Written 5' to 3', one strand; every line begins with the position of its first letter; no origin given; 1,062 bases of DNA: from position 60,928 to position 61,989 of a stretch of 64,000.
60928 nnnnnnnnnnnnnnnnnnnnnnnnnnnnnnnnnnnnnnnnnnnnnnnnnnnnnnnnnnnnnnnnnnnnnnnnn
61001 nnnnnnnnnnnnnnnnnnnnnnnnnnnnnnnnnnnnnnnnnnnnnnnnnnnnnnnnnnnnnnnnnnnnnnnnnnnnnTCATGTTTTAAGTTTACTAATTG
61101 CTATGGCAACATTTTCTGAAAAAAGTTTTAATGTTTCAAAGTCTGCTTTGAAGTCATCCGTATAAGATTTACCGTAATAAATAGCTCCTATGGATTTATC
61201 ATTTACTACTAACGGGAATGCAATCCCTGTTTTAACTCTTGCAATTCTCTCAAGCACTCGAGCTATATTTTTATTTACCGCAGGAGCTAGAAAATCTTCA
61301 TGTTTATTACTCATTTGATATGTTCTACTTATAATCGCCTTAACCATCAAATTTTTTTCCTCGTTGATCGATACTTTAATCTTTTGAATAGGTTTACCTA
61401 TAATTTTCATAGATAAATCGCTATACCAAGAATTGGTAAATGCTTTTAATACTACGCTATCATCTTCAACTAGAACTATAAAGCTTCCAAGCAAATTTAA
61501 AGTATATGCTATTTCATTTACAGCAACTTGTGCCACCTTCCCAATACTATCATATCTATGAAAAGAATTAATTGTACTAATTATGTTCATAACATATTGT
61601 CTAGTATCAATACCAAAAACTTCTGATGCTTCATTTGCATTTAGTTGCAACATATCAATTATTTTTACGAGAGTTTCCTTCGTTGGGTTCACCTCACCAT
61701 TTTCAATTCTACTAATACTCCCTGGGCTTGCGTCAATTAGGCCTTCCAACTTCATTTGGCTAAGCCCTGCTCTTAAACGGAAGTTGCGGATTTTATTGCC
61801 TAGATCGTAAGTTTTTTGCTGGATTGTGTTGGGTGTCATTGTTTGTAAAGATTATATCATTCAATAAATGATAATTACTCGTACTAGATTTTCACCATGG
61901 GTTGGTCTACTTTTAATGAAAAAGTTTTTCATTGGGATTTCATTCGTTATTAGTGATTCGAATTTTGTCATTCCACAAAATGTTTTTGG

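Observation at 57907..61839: Three-gene operon: XRE-GAF regulator, unknown helical protein, cytoplasmic double-GAF histidine kinase, with no response regulator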

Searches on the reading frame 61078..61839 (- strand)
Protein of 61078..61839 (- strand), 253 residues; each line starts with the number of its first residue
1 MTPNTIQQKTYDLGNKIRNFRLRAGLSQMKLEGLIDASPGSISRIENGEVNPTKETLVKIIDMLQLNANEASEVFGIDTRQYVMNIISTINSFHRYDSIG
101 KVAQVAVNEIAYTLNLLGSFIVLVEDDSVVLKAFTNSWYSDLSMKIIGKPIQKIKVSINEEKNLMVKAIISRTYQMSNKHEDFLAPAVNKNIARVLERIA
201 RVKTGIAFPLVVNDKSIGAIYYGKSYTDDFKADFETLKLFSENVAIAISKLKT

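Call 3: search_protein_families(library=pfam, proteins=[window:61078-61839:-], max_evalue=0.1)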
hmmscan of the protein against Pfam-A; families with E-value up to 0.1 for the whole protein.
window:61078-61839:- (253 aa): 8 families
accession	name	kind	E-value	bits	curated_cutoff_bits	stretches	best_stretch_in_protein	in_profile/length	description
PF13560.12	HTH_31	-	5.6e-10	39.8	27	1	12-71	1-61/64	Helix-turn-helix domain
PF01381.28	HTH_3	-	3.8e-09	36.9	23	1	17-67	1-51/55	Helix-turn-helix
PF11849.14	DUF3369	-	1.8e-05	25.6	27.2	1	80-251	18-162/168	Domain of unknown function (DUF3369)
PF12844.13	HTH_19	-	3.9e-05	23.9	30.2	1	14-78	1-54/64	Helix-turn-helix domain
PF13185.12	GAF_2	-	0.00017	22.2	28.6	1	102-248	7-135/136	GAF domain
PF13443.12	HTH_26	-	0.0083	16.8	22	1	16-67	1-53/63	Cro/C1-type HTH DNA-binding domain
PF15731.11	MqsA_antitoxin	-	0.018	15.6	30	0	14-65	71-121/131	Antitoxin component of bacterial toxin-antitoxin system, MqsA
PF15714.11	SpoVT_C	-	0.037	14.6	27.5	1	154-223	30-100/128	Stage V sporulation protein T C-terminal, transcription factor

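Call 4: search_protein_families(library=ncbifam, proteins=[window:61078-61839:-], max_evalue=0.1)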
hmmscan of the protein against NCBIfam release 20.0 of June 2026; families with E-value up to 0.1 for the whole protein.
window:61078-61839:- (253 aa): 14 families
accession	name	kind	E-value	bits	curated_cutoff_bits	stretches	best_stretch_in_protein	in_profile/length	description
TIGR03070.1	couple_hipB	subfamily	1.9e-07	30.9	71.65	1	12-66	2-56/58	type II toxin-antitoxin system Y4mF family antitoxin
NF007408.0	PRK09943.1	equivalog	1.6e-05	24.5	211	1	9-70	4-65/185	HTH-type transcriptional regulator PuuR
TIGR03830.1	CxxCG_CxxCG_HTH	subfamily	2e-05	24.3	61.8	1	13-65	66-117/127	type II TA system antitoxin MqsA family protein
NF041951.1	phage_RstR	subfamily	2.1e-05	24.7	80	1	13-67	3-57/108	RstR family transcriptional repressor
NF047948.1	male_kill_WMK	equivalog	0.00013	21.5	300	1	7-70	157-220/300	WO male-killing family protein Wmk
NF007257.0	PRK09706.1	subfamily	0.00027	20.7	101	1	11-67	4-60/135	transcriptional repressor DicA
TIGR00270.2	TIGR00270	equivalog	0.00029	20.7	110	1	12-72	75-135/159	multiprotein bridging factor aMBF1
NF058600.1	TransRegSco1979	equivalog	0.0056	15.8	350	1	13-70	9-66/280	Sco1979 family transcriptional regulator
NF003162.0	PRK04140.1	equivalog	0.0078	15.3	263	1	14-76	128-190/317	transcriptional regulator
NF041493.1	MobT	equivalog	0.011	14.6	600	1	18-68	2-53/383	MobT family relaxase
NF052239.1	antitox_spr1629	equivalog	0.019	14.1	335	1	14-198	4-176/377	spr1629 family repressor/antitoxin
NF046032.1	TransRegSlrRBacil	equivalog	0.033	14.3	250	1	14-71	3-61/149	HTH-type transcriptional regulator SlrR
NF006015.0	PRK08154.1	subfamily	0.037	13.2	204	1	11-69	29-87/314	anaerobic benzoate catabolism transcriptional regulator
NF007271.0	PRK09726.1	equivalog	0.051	13.6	79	1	12-67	12-67/88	type II toxin-antitoxin system antitoxin HipB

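Call 96: search_protein_families(library=padloc, proteins=[window:61078-61839:-], max_evalue=0.01)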
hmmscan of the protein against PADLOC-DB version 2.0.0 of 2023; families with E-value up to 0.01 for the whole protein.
window:61078-61839:- (253 aa): 11 families
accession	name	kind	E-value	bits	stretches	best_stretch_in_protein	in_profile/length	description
PDLC02926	HTH_VI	-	3e-07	28.6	1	13-66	2-55/92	-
PDLC03947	RmrA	-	5.3e-07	26.8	1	9-69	8-68/383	-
PDLC03951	RmrA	-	1.8e-06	25.2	1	15-69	11-65/400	-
PDLC03665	Control_protein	-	0.00021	19.5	1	13-66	9-63/77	control protein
PDLC03952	RmrA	-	0.00037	17.4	1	14-65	24-75/395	-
PDLC04142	capH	-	0.00057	18.9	1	12-65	6-59/103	capH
PDLC03944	RmrA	-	0.0008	16.6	1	14-66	8-60/384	-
PDLC03954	RmrA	-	0.0013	15.7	1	14-68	12-66/380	-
PDLC03948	RmrA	-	0.0022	15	1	16-66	12-62/397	-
PDLC03949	RmrA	-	0.0026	14.7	1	16-68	6-58/363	-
PDLC03946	RmrA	-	0.0083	12.9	0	17-67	7-57/357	-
